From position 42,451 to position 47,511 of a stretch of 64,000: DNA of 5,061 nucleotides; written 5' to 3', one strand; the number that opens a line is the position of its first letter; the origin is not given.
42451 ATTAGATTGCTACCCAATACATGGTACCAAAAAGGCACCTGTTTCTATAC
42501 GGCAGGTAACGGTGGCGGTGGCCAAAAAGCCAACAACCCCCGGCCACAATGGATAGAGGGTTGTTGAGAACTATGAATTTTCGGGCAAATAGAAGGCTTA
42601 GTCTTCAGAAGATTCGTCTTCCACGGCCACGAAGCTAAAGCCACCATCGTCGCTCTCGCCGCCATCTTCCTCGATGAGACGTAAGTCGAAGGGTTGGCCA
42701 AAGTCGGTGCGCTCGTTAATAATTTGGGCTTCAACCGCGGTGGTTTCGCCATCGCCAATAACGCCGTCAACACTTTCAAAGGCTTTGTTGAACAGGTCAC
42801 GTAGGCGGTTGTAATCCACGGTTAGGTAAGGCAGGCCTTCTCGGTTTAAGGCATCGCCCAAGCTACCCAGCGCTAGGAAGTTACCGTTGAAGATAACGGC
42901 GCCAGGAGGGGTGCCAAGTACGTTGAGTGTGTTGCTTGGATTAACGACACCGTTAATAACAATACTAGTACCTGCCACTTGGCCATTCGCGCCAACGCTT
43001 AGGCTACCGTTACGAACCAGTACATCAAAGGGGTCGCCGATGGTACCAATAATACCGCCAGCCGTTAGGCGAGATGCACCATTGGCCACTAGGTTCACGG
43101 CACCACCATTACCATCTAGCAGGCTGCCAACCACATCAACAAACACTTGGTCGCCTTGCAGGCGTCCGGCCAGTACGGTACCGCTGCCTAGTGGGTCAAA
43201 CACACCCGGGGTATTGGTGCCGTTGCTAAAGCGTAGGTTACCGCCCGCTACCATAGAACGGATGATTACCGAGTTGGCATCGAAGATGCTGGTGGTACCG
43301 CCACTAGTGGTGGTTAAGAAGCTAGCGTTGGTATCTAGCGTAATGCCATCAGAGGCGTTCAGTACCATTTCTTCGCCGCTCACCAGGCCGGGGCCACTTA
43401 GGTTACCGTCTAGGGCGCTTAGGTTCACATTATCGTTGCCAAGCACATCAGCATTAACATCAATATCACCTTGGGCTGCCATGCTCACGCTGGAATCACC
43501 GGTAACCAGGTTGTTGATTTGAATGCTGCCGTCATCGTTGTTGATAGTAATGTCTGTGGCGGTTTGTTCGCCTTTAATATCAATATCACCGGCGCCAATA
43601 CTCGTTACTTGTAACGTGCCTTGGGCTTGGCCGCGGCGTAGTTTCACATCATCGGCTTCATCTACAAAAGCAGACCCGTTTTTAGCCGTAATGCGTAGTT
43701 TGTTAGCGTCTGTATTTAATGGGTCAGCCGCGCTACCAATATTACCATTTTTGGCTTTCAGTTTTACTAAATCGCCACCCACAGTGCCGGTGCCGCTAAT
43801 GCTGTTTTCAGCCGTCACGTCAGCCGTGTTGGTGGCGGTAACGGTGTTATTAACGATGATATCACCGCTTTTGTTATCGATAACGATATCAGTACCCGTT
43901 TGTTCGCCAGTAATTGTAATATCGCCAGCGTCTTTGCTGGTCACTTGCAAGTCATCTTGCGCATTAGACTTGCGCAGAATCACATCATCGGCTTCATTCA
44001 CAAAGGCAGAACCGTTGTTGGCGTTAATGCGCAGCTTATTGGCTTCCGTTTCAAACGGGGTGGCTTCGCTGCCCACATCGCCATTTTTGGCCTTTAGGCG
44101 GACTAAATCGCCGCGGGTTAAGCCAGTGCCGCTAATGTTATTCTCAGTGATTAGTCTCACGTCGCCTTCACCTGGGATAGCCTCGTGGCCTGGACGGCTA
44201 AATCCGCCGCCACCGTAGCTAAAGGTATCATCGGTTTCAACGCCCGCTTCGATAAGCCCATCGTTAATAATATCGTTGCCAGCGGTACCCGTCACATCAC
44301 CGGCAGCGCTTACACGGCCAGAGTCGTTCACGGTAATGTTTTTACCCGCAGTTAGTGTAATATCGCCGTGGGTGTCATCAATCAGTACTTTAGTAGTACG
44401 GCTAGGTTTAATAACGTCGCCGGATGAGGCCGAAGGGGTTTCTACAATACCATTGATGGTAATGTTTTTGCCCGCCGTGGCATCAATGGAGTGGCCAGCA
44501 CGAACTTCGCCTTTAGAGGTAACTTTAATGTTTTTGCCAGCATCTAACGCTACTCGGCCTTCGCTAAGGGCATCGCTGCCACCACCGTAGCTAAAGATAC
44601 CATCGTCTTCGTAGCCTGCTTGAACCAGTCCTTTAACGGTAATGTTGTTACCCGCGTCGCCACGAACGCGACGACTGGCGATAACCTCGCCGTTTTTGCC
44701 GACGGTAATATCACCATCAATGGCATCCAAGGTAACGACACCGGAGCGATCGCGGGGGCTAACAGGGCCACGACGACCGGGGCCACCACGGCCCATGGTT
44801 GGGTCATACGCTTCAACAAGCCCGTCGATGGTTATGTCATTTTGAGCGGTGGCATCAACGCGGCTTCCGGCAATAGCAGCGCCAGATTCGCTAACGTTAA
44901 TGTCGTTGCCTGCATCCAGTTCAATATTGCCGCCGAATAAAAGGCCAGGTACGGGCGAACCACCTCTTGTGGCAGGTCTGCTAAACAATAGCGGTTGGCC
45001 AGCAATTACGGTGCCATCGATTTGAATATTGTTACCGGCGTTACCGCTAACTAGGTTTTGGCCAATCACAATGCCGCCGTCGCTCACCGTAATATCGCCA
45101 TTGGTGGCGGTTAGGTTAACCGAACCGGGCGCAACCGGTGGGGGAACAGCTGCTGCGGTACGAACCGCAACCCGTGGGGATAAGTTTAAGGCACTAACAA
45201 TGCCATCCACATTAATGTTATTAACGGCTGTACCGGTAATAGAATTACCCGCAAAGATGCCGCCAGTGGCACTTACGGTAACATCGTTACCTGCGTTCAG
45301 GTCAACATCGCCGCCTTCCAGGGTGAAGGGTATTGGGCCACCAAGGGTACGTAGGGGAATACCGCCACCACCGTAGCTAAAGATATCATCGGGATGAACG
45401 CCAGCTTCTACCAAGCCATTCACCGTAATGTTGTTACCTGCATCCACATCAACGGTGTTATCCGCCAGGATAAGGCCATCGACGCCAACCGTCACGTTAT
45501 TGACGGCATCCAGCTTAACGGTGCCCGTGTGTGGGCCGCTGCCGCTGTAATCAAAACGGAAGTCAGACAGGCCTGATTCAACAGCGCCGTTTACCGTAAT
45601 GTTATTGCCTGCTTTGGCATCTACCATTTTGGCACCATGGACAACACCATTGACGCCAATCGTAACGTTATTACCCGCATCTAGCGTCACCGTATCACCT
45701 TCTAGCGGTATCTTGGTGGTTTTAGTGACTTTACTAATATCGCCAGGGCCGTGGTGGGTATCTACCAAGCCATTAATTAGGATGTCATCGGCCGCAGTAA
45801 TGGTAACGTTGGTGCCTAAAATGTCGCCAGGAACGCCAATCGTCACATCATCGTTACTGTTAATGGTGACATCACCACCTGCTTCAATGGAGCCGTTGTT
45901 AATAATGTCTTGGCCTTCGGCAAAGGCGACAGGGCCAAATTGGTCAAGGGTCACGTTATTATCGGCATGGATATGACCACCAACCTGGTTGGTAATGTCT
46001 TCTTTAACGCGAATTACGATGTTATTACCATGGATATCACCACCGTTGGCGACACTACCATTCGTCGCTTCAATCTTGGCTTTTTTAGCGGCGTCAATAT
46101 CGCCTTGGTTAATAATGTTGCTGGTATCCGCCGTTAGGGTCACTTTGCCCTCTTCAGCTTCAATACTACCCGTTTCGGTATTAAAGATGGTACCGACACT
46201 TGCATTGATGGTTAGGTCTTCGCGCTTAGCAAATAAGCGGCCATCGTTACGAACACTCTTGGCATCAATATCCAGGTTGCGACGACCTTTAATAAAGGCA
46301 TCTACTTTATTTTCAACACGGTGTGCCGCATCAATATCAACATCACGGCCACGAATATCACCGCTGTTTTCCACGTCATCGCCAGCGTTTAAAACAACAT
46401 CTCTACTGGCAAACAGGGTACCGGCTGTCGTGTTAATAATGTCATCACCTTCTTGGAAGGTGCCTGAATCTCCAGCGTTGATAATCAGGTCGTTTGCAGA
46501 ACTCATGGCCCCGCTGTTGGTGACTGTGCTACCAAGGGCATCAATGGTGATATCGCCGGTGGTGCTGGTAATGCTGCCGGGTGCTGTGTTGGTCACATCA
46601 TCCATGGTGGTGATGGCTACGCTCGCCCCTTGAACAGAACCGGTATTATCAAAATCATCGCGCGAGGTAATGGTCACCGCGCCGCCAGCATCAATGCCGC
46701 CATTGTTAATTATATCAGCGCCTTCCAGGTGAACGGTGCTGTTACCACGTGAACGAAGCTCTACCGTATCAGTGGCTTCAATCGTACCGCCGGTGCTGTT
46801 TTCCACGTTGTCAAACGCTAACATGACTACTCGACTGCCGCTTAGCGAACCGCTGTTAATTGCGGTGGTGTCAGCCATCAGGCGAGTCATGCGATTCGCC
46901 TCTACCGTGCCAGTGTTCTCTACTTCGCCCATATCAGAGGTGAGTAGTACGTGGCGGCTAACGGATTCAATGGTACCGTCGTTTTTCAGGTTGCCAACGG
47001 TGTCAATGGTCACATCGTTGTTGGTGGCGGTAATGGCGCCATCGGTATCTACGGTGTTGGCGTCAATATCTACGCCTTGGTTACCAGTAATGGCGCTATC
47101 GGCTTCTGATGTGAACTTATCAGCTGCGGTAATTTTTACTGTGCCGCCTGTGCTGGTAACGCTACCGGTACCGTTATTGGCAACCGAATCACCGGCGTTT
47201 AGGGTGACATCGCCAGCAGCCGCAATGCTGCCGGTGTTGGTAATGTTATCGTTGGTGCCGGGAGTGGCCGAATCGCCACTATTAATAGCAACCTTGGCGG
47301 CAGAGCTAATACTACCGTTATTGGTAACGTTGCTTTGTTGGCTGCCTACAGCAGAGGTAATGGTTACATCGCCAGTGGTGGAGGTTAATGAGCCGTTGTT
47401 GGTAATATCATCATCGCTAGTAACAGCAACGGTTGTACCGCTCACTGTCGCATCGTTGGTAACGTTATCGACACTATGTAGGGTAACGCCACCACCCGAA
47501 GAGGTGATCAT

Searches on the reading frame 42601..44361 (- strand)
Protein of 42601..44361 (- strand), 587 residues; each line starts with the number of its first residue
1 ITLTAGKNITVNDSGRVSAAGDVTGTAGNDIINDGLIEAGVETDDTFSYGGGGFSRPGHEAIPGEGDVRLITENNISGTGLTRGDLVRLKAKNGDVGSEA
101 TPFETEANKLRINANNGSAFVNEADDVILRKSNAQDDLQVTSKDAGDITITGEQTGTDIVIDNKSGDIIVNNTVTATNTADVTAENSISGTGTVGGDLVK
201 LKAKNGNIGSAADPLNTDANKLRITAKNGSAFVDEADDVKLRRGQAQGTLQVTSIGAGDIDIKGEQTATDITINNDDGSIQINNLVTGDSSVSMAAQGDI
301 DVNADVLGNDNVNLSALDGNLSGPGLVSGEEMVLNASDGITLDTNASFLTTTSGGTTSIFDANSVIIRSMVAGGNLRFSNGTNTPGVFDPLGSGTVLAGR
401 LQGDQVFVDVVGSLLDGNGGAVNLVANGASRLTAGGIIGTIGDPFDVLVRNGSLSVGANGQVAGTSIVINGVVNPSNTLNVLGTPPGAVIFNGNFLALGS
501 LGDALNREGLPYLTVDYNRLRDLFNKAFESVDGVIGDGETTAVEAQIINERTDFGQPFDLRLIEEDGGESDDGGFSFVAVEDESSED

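Call 9: search_protein_families(library=pfam, proteins=[window:42601-44361:-], max_evalue=1)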
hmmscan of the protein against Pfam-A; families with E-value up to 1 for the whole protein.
window:42601-44361:- (587 aa): 2 families
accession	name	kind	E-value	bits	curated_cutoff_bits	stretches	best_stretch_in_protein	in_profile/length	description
PF00167.24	FGF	-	0.041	14.3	24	0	130-175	27-71/124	Fibroblast growth factor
PF03944.20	Endotoxin_C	-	0.082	13.7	21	0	184-209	15-40/142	delta endotoxin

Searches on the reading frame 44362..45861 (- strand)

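Call 9: search_protein_families(library=pfam, proteins=[window:44362-45861:-], max_evalue=1)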
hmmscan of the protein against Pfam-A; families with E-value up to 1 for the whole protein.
window:44362-45861:- (500 aa): 2 families
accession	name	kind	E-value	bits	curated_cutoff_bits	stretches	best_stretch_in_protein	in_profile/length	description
PF12590.13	Acyl-thio_N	-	0.076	14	22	1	205-258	24-77/130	Acyl-ATP thioesterase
PF03473.23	MOSC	-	0.27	11.7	22.7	0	142-165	38-61/120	MOSC domain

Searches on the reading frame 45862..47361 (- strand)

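Call 9: search_protein_families(library=pfam, proteins=[window:45862-47361:-], max_evalue=1)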
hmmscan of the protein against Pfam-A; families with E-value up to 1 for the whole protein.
window:45862-47361:- (500 aa): 2 families
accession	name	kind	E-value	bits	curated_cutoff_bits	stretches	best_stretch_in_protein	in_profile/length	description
PF05594.20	Fil_haemagg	-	6e-08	33.7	21.5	3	308-351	14-70/72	Haemagglutinin repeat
PF20409.4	SnoaL_5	-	0.16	12.9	24.1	1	392-468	26-100/118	SnoaL-like domain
